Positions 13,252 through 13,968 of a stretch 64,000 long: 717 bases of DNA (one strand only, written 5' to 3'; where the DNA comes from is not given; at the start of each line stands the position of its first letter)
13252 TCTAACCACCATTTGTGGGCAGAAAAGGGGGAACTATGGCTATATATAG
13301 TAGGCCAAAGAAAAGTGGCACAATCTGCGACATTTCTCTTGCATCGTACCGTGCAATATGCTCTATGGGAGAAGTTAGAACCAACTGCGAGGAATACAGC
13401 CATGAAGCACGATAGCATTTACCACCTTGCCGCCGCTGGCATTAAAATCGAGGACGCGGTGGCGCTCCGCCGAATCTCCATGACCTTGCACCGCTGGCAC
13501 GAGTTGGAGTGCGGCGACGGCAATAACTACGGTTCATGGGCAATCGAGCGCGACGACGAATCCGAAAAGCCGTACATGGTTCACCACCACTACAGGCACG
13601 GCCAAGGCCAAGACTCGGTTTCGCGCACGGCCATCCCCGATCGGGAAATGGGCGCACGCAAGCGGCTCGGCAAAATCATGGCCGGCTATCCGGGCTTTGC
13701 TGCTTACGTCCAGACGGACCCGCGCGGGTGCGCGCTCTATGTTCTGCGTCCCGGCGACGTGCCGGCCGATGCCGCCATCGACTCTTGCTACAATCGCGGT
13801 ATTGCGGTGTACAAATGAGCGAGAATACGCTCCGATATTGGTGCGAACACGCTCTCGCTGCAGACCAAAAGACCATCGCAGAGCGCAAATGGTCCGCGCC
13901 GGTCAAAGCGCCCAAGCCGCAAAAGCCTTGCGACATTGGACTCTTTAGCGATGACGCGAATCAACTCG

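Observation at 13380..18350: Conserved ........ translation-initiation leader on four genes of one block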

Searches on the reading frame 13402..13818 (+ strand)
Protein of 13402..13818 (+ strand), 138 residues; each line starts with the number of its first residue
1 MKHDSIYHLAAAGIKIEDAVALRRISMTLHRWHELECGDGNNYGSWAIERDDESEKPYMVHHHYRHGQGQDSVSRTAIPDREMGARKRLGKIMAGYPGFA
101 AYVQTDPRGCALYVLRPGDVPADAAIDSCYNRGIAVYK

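Call 9: search_protein_families(library=pfam, proteins=[window:13402-13818:+], max_evalue=0.01)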
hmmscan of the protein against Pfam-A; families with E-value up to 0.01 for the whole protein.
window:13402-13818:+ (138 aa): 0 families

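Call 10: search_protein_families(library=phrogs, proteins=[window:13402-13818:+], max_evalue=0.01)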
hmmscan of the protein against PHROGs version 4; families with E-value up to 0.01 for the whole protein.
window:13402-13818:+ (138 aa): 0 families
